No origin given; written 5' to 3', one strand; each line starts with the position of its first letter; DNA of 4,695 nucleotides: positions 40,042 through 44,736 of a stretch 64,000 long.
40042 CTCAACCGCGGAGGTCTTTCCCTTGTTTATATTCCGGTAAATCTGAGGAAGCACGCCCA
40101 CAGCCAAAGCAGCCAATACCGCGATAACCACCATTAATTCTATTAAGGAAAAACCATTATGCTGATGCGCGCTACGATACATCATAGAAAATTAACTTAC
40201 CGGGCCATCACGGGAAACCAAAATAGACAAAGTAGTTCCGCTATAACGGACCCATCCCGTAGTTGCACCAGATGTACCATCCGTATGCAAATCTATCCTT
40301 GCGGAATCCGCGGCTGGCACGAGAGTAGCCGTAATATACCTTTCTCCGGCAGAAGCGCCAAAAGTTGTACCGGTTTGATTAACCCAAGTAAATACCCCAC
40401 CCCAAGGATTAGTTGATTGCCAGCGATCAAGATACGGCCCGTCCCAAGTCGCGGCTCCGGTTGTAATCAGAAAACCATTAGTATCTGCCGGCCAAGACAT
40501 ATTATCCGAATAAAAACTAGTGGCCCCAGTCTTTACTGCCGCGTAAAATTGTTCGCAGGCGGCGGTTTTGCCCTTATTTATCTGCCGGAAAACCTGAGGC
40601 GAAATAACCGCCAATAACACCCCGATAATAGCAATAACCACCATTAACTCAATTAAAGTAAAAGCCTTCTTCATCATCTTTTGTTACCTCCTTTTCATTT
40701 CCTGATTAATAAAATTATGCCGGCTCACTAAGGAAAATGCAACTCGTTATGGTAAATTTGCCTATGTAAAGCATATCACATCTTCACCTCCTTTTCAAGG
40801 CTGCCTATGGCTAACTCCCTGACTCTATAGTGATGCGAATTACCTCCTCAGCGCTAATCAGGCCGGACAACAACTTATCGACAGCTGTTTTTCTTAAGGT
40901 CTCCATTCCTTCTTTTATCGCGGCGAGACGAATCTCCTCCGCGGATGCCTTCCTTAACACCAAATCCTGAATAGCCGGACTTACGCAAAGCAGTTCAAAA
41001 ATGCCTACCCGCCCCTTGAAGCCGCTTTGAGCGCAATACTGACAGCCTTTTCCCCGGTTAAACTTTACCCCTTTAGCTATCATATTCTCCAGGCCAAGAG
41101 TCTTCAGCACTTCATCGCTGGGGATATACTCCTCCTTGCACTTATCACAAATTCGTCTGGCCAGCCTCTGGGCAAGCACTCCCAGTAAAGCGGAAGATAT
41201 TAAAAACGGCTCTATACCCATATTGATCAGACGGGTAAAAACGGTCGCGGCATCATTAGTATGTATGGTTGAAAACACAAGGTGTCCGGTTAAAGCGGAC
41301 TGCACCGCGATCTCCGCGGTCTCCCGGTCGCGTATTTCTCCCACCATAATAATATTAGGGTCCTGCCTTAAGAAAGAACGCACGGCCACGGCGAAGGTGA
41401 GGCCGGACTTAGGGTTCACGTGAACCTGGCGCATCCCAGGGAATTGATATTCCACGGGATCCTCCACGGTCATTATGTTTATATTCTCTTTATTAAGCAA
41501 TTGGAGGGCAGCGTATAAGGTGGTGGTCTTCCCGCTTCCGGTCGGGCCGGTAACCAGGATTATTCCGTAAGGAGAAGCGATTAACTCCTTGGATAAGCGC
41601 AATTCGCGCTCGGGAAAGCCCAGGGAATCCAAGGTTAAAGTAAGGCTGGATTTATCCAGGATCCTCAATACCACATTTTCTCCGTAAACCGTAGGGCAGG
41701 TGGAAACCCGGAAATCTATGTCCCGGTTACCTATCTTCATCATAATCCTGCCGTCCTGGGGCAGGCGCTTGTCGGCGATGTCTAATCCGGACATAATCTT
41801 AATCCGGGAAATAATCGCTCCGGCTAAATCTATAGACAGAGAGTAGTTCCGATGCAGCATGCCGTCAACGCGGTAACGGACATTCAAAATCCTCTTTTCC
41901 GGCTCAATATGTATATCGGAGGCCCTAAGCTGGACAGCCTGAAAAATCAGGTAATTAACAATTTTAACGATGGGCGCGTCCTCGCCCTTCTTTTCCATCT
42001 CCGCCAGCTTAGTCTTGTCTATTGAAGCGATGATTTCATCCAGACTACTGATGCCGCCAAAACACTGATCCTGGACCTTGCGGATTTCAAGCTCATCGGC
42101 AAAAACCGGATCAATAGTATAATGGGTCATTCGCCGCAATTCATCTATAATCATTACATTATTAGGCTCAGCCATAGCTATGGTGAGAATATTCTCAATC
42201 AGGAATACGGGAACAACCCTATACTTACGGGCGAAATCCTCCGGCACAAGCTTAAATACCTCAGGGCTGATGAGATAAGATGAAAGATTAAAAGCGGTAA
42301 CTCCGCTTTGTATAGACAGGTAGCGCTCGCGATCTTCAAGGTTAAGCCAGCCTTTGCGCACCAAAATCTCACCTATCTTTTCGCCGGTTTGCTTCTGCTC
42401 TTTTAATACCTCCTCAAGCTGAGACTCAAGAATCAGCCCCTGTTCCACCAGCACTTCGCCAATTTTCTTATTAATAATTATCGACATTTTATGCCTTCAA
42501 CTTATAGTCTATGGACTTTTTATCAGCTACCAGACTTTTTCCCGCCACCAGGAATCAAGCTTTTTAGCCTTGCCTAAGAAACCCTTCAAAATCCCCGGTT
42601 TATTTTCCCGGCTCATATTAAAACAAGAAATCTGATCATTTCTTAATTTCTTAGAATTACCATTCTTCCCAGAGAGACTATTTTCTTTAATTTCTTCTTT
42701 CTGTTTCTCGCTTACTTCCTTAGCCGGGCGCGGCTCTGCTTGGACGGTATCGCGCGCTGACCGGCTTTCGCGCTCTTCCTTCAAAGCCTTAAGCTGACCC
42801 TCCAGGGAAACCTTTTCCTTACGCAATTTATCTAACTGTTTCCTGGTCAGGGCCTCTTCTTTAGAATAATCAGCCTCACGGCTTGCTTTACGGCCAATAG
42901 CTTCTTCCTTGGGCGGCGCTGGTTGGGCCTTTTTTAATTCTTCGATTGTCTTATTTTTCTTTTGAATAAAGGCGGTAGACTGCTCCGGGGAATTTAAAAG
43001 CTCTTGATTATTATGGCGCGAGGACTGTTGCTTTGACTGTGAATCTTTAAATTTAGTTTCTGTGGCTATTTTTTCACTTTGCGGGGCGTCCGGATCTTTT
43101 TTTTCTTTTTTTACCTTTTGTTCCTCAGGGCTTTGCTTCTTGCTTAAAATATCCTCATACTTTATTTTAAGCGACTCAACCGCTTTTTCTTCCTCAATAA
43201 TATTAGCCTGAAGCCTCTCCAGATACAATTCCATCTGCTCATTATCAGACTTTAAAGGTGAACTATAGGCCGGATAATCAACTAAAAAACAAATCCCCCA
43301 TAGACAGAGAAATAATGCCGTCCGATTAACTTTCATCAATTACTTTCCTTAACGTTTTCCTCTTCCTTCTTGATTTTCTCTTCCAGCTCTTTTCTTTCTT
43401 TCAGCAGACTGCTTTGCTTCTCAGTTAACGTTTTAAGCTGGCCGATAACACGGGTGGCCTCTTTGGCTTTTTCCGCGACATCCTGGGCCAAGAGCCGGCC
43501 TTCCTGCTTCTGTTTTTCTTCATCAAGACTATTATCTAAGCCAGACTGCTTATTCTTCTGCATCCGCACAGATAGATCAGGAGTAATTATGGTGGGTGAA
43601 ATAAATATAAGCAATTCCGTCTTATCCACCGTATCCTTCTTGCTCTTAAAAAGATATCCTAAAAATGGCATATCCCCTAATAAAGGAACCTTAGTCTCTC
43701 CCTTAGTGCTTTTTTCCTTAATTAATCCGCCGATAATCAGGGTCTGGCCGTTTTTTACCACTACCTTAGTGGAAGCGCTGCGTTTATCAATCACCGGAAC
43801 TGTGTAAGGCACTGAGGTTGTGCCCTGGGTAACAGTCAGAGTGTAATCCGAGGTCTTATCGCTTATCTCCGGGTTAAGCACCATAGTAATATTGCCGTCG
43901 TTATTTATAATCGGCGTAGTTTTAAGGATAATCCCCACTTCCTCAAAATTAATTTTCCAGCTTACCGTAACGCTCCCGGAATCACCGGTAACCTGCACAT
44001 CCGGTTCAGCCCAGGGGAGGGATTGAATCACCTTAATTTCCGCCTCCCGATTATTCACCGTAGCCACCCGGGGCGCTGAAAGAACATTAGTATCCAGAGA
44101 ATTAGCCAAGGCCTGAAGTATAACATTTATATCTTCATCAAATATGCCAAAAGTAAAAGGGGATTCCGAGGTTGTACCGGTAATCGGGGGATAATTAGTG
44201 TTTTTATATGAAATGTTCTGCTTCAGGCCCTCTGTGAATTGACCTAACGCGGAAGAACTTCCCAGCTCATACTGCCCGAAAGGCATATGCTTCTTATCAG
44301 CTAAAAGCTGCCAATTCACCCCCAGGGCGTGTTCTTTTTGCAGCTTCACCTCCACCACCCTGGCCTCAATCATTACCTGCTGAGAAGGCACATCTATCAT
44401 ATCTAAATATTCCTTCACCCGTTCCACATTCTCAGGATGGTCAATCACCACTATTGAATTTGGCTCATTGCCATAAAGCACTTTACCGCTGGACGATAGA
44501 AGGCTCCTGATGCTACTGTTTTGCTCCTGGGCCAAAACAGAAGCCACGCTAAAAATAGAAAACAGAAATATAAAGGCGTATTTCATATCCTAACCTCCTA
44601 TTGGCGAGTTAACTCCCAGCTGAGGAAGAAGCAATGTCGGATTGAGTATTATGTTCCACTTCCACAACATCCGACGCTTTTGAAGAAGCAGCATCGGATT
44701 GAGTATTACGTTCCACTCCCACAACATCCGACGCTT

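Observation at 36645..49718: Type IV pilus / T2SS-like operon with non-standard architecture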

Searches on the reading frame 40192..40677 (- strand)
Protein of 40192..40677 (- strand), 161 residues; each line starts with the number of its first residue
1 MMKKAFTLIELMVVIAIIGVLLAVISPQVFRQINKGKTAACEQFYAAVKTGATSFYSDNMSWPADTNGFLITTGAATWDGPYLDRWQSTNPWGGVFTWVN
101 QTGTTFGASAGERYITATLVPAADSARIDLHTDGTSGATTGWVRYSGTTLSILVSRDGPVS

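Call 4: search_protein_families(library=pfam, max_evalue=0.01, proteins=[window:40192-40677:-])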
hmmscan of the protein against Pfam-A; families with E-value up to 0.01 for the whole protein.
window:40192-40677:- (161 aa): 3 families
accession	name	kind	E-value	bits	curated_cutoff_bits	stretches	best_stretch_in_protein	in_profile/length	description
PF07963.17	N_methyl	-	2.2e-07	30.6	21.2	1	3-25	4-26/27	Prokaryotic N-terminal methylation motif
PF08334.16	T2SSG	-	0.00067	20.1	21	1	28-101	1-79/108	Type II secretion system (T2SS), protein G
PF22434.1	PilW_C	-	0.00099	19.4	27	1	33-68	2-37/128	PilW, C-terminal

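Call 12: search_protein_families(library=ncbifam, max_evalue=0.01, proteins=[window:40192-40677:-])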
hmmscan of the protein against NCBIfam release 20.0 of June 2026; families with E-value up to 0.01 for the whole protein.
window:40192-40677:- (161 aa): 10 families
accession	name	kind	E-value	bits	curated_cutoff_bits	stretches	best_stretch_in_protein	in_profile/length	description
TIGR01710.1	typeII_sec_gspG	equivalog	2.2e-14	53.6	88.85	1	4-102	1-105/134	type II secretion system major pseudopilin GspG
NF040999.1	pilin_ComGC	equivalog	2.4e-09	37.3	75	1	3-59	1-57/84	competence type IV pilus major pilin ComGC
TIGR02532.1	IV_pilin_GFxxxE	domain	5.1e-08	32.4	16.3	1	4-25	2-23/24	prepilin-type N-terminal cleavage/methylation domain-containing protein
NF041775.1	typeIV_PilA_Myxo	equivalog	5.2e-08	33.1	400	1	4-60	11-67/214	type IV pilin protein PilA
TIGR01708.2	typeII_sec_gspH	equivalog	2.5e-06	27.6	80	1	5-27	3-25/169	type II secretion system minor pseudopilin GspH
TIGR02596.1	TIGR02596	subfamily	2.9e-06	27.5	70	1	6-34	1-29/196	Verru_Chthon cassette protein D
NF007862.0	PRK10574.1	equivalog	1.8e-05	24.9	138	1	3-38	4-39/145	prepilin peptidase-dependent pilin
NF041013.1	T4P_ComGE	equivalog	0.00029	20.9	49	1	3-35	3-36/83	competence type IV pilus minor pilin ComGE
NF040982.1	ComGD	equivalog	0.005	17.3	70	1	3-44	1-43/139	competence type IV pilus minor pilin ComGD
TIGR02599.1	TIGR02599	subfamily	0.0079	15.5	256.5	1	5-34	1-29/361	Verru_Chthon cassette protein C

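Call 42: search_solved_structures(query=window:40192-40677:-, max_evalue=0.01)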
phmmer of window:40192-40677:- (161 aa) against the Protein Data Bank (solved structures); distinct sequences matched with E-value up to 0.01: 14.
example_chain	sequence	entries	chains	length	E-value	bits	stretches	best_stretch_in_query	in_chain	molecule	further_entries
9egp_A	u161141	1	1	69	7e-09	39.3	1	3-63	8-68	Geopilin domain 1 protein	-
7tgg_A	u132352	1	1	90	4.1e-07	33.5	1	3-65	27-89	Geopilin domain 1 protein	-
5kua_A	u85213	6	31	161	5.5e-07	33.1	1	6-83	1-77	pilin | Neisseria meningitidis PilE variant SB-GATDH | Neisseria meningitidis PilE, SB-DATDH variant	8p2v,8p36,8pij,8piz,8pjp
8p3b_A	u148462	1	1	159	6.8e-07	32.8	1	6-84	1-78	Fimbrial protein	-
2m7g_A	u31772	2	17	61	2.7e-06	30.9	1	6-65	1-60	Geopilin domain 1 protein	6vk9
2hi2_A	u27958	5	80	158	9.4e-06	29.1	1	6-85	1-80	Fimbrial protein | PilA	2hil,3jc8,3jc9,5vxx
1ay2_A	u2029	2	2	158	1.3e-05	28.7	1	6-85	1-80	TYPE 4 PILIN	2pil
8tj2_C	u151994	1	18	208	0.00011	25.6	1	6-62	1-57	Type IV major pilin protein PilA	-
8tum_e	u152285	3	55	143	0.00041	23.8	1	6-80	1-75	Type IV major pilin protein PilA | Pilin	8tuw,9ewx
5wda_A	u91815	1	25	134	0.00044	23.7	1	6-94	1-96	General secretion pathway protein G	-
1oqw_A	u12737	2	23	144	0.001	22.5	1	6-50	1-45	Fimbrial protein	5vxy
8tob_GA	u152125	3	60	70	0.001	22.5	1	7-50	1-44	Fimbrial protein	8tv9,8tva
6xxd_A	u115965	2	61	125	0.0043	20.5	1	6-74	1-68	PilA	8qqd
6t8s_AAA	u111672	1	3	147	0.0078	19.6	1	32-69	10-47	Pilin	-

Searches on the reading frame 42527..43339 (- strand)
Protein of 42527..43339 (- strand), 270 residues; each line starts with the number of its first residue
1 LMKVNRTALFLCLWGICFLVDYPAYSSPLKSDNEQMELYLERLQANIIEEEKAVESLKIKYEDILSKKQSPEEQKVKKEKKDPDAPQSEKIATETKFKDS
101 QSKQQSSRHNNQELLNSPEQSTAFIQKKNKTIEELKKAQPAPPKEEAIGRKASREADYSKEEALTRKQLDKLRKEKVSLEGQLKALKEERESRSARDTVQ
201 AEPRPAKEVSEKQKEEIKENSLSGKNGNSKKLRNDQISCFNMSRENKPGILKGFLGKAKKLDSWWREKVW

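Call 4: search_protein_families(library=pfam, max_evalue=0.01, proteins=[window:42527-43339:-])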
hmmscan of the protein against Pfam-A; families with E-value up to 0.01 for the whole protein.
window:42527-43339:- (270 aa): 0 families

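Call 12: search_protein_families(library=ncbifam, max_evalue=0.01, proteins=[window:42527-43339:-])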
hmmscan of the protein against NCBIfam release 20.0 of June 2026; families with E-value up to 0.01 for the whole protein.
window:42527-43339:- (270 aa): 0 families

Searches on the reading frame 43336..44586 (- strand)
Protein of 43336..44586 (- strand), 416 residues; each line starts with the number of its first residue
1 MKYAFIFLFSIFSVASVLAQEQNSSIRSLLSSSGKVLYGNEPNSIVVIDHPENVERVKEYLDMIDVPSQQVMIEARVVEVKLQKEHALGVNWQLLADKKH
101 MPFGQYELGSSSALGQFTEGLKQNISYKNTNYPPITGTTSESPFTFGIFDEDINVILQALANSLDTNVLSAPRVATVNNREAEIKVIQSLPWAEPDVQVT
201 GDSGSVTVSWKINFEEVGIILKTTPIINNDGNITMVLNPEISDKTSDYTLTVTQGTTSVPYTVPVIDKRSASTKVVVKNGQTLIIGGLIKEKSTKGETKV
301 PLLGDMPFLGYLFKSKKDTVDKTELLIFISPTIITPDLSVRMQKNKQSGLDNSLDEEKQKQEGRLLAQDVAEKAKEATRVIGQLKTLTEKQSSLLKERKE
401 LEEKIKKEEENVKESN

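Call 4: search_protein_families(library=pfam, max_evalue=0.01, proteins=[window:43336-44586:-])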
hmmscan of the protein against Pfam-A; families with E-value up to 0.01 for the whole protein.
window:43336-44586:- (416 aa): 2 families
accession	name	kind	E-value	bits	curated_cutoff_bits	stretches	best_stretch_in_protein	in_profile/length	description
PF00263.26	Secretin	-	2e-46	158.1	27.5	1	159-334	1-168/169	Bacterial type II and III secretion system protein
PF03958.22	Secretin_N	-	1.2e-05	25.9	28.2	1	25-70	17-69/69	Bacterial type II/III secretion system short domain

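Call 12: search_protein_families(library=ncbifam, max_evalue=0.01, proteins=[window:43336-44586:-])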
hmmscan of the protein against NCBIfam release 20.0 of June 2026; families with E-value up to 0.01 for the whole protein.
window:43336-44586:- (416 aa): 9 families
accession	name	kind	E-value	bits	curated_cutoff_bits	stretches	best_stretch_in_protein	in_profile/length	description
TIGR02517.1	type_II_gspD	equivalog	1.8e-69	234.8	351.35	1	20-336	287-592/600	type II secretion system secretin GspD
TIGR02515.1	IV_pilus_PilQ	subfamily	4e-64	217.2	284.35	1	18-334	116-427/428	type IV pilus secretin PilQ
TIGR02519.1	pilus_MshL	equivalog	1.1e-55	188.7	250.2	1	45-334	10-290/290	pilus (MSHA type) biogenesis protein MshL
NF010083.0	PRK13568.1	equivalog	3.5e-38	131.5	554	2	154-335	253-418/419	DNA uptake porin HofQ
TIGR02516.1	type_III_yscC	equivalog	1.3e-35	122.8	238.45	1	20-335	184-462/463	type III secretion system outer membrane ring subunit SctC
NF007851.2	PRK10560.1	exception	2.6e-29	102.3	598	1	19-335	129-410/412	DNA uptake porin HofQ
NF042912.1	Amuc_1098_fam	equivalog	1.9e-25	89.1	750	2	217-336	664-798/805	Amuc_1098 family type IV pilus outer membrane protein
TIGR02520.1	pilus_B_mal_scr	equivalog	1.6e-20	73.1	287.65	1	17-331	219-511/513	PilN family type IVB pilus formation outer membrane protein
NF011873.0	PRK15346.1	equivalog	3.1e-18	65.7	524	1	41-326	243-486/499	EscC/YscC/HrcC family type III secretion system outer membrane ring protein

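Call 41: search_solved_structures(query=window:43336-44586:-, max_evalue=0.00001)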
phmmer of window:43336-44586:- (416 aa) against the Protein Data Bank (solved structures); distinct sequences matched with E-value up to 0.00001: 22.
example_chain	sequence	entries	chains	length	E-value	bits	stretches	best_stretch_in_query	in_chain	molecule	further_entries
5wln_G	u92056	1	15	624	1.6e-35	126.1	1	41-341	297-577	Type II secretion system protein D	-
4av2_A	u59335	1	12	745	3.7e-33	118.3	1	25-334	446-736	TYPE IV PILUS BIOGENESIS AND COMPETENCE PROTEIN PILQ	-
9sh1_A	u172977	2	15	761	5.2e-33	117.8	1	25-334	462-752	Type IV pilus biogenesis and competence protein PilQ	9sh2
6w6m_A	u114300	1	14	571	1.5e-31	113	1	15-334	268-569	Type IV pilus secretin PilQ family protein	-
3jc8_Qa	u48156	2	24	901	1.6e-28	103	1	12-335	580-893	PilQ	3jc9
9k8v_A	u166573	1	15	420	8.7e-28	100.6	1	41-337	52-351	General secretion pathway protein D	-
6i1x_A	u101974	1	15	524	1.1e-27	100.2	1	41-337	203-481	Type II secretion system protein D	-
6i1y_A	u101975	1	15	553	2e-27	99.4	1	13-338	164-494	General secretion pathway protein GspD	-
5w68_A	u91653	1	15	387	5.3e-27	98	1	40-339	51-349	Putative type II secretion protein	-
5wq9_A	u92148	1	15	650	9.4e-27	97.2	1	41-337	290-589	Type II secretion system protein D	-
5zdh_A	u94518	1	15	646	2.1e-26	96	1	40-339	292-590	Type II secretion system protein D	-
5wq7_A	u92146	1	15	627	2.5e-26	95.8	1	37-363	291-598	Putative type II secretion system protein D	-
5wq8_A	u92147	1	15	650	2.9e-26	95.6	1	41-337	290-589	Type II secretion system protein D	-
6hcg_A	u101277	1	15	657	1.4e-25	93.4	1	21-361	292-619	Type II secretion system protein D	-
6ve2_A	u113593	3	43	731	1.6e-25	93.2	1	33-335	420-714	Fimbrial assembly protein PilQ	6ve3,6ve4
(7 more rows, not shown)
